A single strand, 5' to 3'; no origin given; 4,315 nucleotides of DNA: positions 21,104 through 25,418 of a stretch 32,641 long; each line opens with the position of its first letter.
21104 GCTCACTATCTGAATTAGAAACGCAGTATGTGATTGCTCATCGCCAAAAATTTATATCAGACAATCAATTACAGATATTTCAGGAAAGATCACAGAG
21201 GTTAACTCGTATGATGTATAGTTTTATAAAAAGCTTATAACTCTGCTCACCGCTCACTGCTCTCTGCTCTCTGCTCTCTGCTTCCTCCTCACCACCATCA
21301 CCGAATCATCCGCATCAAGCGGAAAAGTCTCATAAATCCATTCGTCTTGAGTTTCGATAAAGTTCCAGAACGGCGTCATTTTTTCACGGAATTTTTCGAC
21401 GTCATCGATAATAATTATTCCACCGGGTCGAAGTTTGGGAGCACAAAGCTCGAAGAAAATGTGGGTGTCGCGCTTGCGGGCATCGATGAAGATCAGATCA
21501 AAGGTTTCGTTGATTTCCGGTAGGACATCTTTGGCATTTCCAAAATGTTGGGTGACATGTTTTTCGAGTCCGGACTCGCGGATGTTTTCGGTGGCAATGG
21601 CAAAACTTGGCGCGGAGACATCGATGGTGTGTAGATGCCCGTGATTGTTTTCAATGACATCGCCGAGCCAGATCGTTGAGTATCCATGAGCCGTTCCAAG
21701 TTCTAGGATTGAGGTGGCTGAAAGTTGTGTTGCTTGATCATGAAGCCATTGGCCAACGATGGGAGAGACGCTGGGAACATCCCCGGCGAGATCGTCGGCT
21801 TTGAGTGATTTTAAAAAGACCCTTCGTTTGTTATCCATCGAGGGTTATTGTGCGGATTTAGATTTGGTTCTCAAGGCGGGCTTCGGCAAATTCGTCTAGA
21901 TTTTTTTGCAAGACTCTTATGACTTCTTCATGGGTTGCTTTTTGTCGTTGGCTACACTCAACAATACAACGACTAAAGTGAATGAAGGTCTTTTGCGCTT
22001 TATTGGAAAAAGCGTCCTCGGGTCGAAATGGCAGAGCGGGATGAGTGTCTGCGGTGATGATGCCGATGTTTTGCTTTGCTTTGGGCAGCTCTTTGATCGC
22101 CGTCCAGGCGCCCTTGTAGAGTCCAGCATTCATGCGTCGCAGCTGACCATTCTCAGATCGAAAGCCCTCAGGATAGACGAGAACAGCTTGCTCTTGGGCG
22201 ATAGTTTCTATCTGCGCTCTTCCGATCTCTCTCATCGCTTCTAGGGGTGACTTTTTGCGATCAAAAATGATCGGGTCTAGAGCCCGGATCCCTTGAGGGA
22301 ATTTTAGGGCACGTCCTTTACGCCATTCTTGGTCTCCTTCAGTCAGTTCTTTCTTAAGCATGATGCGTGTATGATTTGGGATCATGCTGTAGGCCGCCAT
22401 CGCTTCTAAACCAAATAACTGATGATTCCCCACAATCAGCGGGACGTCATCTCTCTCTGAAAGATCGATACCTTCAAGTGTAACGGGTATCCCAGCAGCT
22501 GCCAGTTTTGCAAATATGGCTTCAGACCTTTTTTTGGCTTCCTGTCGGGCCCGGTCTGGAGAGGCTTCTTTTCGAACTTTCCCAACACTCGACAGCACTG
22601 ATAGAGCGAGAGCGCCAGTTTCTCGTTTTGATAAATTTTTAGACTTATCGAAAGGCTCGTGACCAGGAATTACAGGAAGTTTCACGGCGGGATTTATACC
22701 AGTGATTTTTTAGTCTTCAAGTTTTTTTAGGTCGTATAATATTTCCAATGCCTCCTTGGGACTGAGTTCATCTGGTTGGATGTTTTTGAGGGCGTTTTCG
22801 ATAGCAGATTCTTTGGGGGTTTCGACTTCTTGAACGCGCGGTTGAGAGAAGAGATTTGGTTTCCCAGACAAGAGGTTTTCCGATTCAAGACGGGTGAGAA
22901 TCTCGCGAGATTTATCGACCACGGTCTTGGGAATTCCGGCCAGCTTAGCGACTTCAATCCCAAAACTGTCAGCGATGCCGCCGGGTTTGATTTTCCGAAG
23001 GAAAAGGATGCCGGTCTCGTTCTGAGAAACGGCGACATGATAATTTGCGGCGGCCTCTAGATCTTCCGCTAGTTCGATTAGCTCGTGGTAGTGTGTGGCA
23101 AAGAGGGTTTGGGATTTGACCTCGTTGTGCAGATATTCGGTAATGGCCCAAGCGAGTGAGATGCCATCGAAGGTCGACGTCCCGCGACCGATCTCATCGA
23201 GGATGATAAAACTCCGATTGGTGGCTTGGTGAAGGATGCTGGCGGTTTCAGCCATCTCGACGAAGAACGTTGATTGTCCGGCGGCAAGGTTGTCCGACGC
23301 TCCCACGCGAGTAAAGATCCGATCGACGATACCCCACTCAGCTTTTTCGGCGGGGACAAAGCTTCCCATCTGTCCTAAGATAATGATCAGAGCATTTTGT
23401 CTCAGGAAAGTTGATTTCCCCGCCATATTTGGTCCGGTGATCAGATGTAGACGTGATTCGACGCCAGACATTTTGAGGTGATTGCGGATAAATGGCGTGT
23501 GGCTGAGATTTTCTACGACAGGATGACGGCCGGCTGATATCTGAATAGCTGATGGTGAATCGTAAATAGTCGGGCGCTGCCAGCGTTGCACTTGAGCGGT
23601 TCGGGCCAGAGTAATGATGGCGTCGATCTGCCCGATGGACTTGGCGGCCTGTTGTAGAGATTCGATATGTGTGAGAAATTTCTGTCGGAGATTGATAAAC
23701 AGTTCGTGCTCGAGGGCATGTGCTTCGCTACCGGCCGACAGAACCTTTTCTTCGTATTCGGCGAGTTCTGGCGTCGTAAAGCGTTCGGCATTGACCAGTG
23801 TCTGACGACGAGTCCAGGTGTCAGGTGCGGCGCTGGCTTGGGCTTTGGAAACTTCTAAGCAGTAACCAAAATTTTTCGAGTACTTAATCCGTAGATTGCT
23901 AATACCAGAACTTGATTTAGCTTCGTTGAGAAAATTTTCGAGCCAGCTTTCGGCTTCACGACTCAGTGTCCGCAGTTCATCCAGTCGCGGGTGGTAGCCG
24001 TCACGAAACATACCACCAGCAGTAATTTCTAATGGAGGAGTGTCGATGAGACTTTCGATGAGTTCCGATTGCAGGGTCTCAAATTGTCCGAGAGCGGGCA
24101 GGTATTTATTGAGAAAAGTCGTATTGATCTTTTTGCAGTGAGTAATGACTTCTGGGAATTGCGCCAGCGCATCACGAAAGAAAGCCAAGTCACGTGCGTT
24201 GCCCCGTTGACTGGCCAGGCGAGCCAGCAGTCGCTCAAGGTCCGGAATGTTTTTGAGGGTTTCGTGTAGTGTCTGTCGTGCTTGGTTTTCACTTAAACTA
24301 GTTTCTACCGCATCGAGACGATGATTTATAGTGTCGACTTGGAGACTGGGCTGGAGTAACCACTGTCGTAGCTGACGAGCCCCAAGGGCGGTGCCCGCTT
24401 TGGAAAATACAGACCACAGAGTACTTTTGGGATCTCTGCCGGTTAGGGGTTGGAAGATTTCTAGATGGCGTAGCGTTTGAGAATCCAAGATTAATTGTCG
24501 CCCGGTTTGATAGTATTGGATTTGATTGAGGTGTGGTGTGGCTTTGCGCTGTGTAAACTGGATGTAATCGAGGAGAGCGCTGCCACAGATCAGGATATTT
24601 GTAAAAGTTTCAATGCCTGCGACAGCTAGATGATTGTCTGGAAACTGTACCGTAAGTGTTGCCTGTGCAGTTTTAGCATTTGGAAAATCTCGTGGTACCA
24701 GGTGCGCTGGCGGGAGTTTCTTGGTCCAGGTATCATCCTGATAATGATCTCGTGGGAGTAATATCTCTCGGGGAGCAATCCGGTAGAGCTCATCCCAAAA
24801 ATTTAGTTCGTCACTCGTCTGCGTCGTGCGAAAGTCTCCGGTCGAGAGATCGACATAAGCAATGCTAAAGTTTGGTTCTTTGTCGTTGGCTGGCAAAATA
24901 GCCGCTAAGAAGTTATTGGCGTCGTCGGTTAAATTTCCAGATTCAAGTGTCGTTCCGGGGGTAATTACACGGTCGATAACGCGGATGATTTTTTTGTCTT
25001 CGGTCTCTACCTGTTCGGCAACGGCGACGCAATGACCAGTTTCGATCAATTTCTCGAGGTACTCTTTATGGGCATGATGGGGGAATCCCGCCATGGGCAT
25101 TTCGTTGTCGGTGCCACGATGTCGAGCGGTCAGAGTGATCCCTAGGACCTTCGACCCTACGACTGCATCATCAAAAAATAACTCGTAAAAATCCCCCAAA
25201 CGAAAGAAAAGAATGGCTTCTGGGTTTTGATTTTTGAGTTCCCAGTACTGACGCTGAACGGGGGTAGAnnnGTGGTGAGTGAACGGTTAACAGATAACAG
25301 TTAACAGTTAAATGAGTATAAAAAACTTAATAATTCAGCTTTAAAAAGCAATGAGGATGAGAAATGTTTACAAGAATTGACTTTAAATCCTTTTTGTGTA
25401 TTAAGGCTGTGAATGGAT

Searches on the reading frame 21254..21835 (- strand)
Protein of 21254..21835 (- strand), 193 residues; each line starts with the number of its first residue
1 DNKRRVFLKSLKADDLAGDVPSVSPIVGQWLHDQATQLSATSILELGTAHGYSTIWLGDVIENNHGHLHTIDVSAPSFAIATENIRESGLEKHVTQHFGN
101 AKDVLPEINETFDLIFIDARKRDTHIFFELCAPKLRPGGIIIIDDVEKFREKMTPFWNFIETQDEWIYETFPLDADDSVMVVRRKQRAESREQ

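Call 6: search_protein_families(library=pfam, proteins=[window:21254-21835:-], max_evalue=0.01)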
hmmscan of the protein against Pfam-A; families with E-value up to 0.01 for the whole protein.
window:21254-21835:- (193 aa): 9 families
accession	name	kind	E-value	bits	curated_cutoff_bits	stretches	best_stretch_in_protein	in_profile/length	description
PF13578.12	Methyltransf_24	-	3.4e-22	79.8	26.3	1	44-146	1-105/105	Methyltransferase domain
PF01596.23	Methyltransf_3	-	1.8e-14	53.9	22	1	27-146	32-155/204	O-methyltransferase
PF13847.12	Methyltransf_31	-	1.5e-10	41.4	27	1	39-154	3-127/145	Methyltransferase domain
PF13649.12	Methyltransf_25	-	7.7e-08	33.4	27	1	43-139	1-97/97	Methyltransferase domain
PF08241.18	Methyltransf_11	-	0.00031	21.8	21.2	1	44-143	1-95/95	Methyltransferase domain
PF08242.18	Methyltransf_12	-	0.0015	19.6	30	1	44-117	1-71/98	Methyltransferase domain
PF01135.25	PCMT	-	0.0018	18.5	20.3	1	40-143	74-171/210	Protein-L-isoaspartate(D-aspartate) O-methyltransferase (PCMT)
PF12847.13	Methyltransf_18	-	0.0022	18.5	27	1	41-107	16-80/151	Methyltransferase domain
PF05175.20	MTS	-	0.0056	16.8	23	1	39-116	31-103/170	Methyltransferase small domain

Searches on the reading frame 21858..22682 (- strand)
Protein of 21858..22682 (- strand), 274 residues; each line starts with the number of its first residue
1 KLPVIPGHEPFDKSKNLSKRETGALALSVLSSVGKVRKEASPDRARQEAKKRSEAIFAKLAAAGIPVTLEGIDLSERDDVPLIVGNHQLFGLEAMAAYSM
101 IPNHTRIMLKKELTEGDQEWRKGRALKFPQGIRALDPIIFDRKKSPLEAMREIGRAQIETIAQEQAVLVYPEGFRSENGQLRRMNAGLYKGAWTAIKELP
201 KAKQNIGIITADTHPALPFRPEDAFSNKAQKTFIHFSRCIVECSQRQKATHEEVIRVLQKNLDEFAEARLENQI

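Call 6: search_protein_families(library=pfam, proteins=[window:21858-22682:-], max_evalue=0.01)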
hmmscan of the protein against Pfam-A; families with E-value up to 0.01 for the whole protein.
window:21858-22682:- (274 aa): 1 family
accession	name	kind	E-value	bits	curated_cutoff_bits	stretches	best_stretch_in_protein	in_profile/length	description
PF01553.26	Acyltransferase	-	3.5e-06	27.3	23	1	68-192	3-119/132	Acyltransferase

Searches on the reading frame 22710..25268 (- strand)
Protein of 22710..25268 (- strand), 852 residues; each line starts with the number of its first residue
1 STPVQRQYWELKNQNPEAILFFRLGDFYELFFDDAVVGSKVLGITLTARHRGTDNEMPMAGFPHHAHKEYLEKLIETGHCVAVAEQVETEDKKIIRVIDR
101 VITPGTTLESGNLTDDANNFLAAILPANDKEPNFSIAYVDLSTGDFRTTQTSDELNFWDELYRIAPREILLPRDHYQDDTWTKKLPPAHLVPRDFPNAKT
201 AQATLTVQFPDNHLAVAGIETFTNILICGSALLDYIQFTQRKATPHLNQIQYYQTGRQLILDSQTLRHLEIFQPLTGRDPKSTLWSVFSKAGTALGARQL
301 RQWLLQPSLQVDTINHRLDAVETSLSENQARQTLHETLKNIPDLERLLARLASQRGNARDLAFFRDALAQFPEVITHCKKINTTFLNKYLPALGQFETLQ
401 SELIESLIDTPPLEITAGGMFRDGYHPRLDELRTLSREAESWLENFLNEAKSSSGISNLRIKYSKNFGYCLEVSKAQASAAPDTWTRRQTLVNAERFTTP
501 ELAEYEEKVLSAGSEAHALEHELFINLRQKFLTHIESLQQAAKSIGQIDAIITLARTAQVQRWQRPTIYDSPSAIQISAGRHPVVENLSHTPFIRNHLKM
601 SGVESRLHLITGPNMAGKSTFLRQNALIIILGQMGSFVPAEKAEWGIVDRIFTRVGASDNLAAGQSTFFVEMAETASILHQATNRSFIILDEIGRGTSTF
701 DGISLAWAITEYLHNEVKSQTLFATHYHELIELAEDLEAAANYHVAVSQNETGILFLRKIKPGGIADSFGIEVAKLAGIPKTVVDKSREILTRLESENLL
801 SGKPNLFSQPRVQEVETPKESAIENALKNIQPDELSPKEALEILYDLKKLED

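Call 6: search_protein_families(library=pfam, proteins=[window:22710-25268:-], max_evalue=0.01)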
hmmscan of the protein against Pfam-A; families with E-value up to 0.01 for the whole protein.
window:22710-25268:- (852 aa): 6 families
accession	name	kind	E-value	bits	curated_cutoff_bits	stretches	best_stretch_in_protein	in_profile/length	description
PF00488.27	MutS_V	-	1e-82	277.1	30.2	1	609-795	2-188/188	MutS domain V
PF05192.23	MutS_III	-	6.2e-45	154.4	34.1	1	264-555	1-194/194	MutS domain III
PF01624.25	MutS_I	-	5.9e-37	126.8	20.6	1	2-109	1-111/113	MutS domain I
PF05190.23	MutS_IV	-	1.6e-26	92.8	22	1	424-512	1-89/92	MutS family domain IV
PF05188.22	MutS_II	-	1e-16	62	25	1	119-247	1-132/133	MutS domain II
PF13514.12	AAA_27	-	0.00015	21.9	22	1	592-623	13-44/206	AAA domain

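Call 58: find_encoding_contigs(protein=window:22710-25268:-, flank=2000, max_places=3)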
Protein window:22710-25268:- (852 aa): no gene with exactly this product is on record in the collection.
